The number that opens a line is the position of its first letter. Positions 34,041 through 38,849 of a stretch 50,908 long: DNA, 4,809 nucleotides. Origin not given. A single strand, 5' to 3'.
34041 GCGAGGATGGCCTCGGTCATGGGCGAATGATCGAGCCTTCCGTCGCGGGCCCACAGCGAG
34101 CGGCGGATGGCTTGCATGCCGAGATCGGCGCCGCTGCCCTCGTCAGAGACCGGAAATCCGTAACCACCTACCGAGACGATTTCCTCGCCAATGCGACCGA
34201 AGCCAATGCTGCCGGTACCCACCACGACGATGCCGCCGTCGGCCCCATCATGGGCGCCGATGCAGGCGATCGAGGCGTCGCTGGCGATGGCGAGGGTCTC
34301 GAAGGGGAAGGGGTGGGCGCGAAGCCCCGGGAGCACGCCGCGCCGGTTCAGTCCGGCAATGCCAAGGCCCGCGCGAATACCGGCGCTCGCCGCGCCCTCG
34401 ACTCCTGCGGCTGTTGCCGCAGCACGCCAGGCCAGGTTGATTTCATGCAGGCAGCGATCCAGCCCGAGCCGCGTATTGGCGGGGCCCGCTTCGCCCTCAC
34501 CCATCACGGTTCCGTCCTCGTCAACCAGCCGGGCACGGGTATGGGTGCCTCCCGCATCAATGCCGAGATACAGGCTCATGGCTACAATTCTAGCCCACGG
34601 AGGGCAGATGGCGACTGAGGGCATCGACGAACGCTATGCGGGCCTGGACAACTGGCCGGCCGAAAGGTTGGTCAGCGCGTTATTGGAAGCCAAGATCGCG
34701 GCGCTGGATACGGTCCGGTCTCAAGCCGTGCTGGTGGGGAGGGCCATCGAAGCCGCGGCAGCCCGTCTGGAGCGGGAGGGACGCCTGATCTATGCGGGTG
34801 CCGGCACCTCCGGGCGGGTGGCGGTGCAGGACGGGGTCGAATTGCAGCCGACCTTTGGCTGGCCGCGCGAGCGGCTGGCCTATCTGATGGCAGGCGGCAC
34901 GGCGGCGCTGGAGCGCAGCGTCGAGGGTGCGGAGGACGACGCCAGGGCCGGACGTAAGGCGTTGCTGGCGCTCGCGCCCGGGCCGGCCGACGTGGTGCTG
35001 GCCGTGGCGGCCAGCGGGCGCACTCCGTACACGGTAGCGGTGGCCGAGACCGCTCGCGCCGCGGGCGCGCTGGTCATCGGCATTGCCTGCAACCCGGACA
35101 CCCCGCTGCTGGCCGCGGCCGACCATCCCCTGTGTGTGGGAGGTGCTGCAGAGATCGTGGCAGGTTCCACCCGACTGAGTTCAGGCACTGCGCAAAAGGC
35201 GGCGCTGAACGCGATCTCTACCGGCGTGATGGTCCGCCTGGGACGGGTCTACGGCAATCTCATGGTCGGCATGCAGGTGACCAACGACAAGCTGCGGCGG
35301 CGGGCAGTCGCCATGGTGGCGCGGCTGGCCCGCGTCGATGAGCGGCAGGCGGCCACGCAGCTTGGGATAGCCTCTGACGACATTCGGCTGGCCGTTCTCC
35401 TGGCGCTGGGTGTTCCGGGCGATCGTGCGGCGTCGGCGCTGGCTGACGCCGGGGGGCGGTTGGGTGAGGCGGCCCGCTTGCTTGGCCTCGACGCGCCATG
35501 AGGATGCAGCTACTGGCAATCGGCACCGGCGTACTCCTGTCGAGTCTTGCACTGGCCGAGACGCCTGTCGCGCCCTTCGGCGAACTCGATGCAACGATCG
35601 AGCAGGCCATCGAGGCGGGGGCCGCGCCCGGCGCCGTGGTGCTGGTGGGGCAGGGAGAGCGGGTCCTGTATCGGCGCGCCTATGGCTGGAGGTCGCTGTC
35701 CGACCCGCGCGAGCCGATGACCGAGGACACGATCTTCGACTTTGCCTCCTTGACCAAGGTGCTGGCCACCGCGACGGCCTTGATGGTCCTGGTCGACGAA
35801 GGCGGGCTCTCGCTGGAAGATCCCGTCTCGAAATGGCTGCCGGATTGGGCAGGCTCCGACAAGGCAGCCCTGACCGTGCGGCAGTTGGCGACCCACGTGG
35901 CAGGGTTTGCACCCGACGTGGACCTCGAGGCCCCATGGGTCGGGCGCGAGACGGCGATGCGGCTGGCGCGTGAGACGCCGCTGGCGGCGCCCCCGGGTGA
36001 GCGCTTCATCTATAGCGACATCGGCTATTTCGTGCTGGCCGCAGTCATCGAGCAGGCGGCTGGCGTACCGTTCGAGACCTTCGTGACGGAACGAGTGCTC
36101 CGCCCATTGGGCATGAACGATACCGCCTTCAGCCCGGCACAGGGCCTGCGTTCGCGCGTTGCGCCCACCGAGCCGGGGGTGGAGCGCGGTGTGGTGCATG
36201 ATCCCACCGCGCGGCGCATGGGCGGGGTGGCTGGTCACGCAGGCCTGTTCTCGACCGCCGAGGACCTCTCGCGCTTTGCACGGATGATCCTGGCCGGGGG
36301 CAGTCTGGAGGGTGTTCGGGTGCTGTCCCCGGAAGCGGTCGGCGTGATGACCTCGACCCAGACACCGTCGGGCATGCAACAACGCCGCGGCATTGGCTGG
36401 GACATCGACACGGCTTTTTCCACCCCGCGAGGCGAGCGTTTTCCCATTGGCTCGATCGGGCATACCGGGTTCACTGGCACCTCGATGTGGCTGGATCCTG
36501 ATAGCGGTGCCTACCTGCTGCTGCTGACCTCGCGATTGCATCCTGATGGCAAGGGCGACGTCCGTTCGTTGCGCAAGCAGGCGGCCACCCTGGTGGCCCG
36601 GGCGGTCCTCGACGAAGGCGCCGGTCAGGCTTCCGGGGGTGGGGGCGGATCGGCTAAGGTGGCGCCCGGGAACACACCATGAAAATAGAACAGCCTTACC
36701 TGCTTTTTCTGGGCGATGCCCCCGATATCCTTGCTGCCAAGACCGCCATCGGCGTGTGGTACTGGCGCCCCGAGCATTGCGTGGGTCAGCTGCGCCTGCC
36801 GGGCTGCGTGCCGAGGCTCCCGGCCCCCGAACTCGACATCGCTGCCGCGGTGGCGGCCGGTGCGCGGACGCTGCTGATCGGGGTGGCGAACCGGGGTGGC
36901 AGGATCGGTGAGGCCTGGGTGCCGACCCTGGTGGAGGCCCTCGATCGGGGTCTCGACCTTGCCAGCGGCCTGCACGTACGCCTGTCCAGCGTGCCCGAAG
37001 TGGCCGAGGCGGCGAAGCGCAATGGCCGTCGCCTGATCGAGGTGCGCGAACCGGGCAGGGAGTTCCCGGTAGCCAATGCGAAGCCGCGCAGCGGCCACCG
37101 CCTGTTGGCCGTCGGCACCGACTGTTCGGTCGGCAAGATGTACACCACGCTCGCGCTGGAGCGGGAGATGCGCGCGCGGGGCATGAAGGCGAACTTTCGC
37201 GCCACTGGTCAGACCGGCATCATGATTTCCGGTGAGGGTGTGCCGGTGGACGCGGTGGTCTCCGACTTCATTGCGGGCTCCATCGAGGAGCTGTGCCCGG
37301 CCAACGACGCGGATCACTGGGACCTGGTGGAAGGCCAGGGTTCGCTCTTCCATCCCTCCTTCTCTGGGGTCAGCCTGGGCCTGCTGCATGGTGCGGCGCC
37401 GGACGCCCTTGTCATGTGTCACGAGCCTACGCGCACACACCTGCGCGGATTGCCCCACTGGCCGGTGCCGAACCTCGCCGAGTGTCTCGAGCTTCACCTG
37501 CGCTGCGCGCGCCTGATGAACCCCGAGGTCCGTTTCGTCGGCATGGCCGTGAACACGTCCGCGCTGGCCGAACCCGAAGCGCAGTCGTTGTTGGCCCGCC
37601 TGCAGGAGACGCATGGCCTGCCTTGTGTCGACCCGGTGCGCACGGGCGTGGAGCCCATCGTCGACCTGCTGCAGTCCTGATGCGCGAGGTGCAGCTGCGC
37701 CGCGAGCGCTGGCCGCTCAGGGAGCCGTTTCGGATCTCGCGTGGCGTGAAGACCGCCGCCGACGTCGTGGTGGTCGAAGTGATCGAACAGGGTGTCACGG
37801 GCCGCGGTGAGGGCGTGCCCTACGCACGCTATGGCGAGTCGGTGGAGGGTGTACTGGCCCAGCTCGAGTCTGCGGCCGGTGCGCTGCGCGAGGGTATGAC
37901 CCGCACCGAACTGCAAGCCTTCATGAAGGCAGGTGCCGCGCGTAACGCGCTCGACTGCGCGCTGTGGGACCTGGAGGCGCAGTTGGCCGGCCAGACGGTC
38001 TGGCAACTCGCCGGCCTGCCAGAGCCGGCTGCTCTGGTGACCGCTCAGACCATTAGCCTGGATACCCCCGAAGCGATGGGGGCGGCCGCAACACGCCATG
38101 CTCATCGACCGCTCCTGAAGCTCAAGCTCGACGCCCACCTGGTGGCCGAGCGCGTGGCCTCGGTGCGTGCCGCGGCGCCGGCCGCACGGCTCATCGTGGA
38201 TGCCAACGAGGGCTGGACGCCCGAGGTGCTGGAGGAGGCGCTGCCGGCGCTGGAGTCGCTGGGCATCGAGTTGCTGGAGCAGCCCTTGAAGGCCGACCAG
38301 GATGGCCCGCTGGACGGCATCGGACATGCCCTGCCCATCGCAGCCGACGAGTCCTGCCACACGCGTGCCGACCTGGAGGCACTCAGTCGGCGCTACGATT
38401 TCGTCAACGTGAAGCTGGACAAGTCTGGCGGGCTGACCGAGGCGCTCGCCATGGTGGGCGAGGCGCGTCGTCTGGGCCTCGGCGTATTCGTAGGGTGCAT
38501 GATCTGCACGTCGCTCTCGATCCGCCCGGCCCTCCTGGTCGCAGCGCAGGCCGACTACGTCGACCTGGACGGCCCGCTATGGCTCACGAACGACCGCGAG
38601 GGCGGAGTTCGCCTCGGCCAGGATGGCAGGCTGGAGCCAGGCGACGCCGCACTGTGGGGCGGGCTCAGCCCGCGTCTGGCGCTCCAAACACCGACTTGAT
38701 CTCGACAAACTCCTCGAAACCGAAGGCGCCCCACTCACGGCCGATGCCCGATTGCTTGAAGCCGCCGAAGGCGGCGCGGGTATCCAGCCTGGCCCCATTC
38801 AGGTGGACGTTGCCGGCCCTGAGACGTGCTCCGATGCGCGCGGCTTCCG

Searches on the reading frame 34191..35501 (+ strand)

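Call 76: search_protein_families(library=pfam, proteins=[window:34191-35501:+], max_evalue=0.00001)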
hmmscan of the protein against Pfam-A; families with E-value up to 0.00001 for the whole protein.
window:34191-35501:+ (436 aa): 3 families
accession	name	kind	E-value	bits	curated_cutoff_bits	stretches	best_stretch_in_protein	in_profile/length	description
PF22645.1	GKRP_SIS_N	-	2.4e-15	56.7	27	1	185-283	5-107/113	Glucokinase regulatory protein N-terminal SIS domain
PF01380.27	SIS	-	3.2e-09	37.1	25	1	265-341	53-127/131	SIS domain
PF13580.11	SIS_2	-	1.6e-07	31.9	27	1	174-299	12-137/138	SIS domain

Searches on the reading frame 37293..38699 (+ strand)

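Call 76: search_protein_families(library=pfam, proteins=[window:37293-38699:+], max_evalue=0.00001)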
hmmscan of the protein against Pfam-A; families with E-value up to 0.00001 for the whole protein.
window:37293-38699:+ (468 aa): 2 families
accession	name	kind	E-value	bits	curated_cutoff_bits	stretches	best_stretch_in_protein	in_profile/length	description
PF13378.12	MR_MLE_C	-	9.8e-24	84.7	29.4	1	275-419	18-170/219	Enolase C-terminal domain-like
PF02746.21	MR_MLE_N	-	3e-18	66.6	22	1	131-241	2-117/117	Mandelate racemase / muconate lactonizing enzyme, N-terminal domain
